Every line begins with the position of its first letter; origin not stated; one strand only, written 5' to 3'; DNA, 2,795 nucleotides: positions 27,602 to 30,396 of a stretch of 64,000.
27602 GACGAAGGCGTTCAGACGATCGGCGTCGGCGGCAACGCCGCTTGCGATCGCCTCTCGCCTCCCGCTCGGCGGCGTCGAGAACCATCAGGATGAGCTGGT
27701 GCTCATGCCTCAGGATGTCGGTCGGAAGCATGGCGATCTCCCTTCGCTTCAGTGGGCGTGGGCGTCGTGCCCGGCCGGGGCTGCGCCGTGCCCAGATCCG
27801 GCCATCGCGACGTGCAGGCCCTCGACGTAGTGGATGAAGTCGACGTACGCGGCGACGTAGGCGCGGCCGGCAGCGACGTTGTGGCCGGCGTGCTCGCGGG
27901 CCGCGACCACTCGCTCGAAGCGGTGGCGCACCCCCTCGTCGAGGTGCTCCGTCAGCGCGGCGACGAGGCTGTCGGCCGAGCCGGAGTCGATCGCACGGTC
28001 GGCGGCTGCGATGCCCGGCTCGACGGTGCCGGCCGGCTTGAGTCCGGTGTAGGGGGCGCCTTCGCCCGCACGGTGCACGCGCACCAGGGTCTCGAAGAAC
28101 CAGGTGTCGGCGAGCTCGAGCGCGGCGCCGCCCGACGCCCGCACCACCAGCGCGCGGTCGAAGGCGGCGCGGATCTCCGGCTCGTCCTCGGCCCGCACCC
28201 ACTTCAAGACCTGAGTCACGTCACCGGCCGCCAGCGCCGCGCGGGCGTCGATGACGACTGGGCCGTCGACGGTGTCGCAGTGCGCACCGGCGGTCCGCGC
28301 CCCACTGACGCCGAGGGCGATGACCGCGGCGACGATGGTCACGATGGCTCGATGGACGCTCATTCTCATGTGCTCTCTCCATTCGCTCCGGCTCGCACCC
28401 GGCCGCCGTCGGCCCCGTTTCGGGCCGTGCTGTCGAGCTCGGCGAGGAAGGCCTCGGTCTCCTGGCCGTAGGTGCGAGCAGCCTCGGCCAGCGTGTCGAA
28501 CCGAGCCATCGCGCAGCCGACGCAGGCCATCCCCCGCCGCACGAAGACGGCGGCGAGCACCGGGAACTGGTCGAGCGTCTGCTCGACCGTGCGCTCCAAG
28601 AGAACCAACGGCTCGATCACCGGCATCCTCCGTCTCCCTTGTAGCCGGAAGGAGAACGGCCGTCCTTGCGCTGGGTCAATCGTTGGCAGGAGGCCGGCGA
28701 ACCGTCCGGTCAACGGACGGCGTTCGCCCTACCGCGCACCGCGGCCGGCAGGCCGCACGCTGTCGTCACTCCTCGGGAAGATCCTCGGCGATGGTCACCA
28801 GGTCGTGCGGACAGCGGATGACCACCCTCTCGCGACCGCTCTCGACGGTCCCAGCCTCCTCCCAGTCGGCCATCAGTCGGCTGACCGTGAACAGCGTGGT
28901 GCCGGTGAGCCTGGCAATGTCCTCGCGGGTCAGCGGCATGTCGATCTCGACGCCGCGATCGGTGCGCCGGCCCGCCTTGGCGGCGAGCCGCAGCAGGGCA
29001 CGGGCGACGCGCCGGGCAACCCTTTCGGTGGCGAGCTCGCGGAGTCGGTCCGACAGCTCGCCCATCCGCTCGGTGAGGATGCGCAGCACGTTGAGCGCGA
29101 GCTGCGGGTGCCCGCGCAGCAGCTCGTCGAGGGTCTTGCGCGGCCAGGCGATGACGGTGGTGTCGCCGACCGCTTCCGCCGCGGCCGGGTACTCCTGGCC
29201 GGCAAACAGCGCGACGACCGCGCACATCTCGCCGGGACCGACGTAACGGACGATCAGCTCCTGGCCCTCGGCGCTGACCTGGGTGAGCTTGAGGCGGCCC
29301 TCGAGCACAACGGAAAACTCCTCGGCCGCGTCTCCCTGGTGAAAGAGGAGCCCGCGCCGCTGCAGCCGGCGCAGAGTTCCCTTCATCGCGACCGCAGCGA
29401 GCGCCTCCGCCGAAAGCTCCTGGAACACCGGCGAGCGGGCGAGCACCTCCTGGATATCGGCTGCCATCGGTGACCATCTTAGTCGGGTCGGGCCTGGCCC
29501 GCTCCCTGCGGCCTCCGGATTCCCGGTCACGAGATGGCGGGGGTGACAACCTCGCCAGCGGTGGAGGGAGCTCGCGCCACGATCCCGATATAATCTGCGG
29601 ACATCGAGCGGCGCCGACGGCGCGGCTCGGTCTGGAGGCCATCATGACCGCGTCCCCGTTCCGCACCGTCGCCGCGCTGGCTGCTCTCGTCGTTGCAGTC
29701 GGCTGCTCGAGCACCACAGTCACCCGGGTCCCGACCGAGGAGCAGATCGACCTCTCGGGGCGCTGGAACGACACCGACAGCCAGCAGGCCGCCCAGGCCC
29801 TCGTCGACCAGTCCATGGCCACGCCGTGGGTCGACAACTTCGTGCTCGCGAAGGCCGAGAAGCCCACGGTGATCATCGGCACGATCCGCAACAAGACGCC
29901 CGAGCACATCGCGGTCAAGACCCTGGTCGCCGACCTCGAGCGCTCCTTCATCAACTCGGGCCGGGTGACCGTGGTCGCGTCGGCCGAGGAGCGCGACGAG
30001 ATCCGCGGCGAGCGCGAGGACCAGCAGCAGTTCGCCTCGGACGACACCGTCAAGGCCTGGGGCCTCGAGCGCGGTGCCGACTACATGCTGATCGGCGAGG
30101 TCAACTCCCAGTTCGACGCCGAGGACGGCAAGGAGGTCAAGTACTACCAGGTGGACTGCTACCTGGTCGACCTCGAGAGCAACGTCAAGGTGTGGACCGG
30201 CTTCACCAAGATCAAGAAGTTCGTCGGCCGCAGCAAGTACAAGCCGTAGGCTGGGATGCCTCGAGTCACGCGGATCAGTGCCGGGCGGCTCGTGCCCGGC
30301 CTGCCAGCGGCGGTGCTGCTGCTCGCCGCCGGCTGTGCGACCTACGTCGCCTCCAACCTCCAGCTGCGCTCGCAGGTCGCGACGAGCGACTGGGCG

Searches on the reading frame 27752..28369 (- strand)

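Call 67: search_protein_families(library=pfam, max_evalue=0.0001, proteins=[window:27752-28369:-])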
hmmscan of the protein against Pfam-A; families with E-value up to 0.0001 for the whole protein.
window:27752-28369:- (206 aa): 1 family
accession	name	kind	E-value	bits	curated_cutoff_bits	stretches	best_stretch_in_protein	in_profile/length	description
PF20046.4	DUF6448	-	1.3e-61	207.3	27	1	35-181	1-147/147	Family of unknown function (DUF6448)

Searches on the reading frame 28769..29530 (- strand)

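Call 67: search_protein_families(library=pfam, max_evalue=0.0001, proteins=[window:28769-29530:-])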
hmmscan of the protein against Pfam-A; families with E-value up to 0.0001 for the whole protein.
window:28769-29530:- (254 aa): 3 families
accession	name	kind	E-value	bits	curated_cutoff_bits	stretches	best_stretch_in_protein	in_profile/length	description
PF00027.35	cNMP_binding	-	3.2e-20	72.3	27.5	1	54-139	2-87/89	Cyclic nucleotide-binding domain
PF13545.12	HTH_Crp_2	-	1.2e-16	60.8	27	1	174-244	2-67/70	Crp-like helix-turn-helix domain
PF00325.26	Crp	-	2.7e-06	27.4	21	1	199-228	2-31/32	Bacterial regulatory proteins, crp family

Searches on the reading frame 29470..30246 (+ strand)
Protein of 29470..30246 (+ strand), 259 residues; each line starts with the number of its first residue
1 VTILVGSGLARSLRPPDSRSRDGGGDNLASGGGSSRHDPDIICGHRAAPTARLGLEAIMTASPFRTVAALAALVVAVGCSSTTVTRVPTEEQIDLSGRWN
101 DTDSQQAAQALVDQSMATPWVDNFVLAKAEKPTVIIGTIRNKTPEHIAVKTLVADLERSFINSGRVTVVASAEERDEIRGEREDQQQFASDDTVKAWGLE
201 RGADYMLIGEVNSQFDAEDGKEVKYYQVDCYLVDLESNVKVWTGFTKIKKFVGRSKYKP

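Call 67: search_protein_families(library=pfam, max_evalue=0.0001, proteins=[window:29470-30246:+])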
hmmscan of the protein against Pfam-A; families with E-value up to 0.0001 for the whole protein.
window:29470-30246:+ (259 aa): 1 family
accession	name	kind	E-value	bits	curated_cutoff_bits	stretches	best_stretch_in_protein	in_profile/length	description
PF13036.11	LpoB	-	2.2e-35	122.2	22.3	1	103-248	1-147/147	Peptidoglycan-synthase activator LpoB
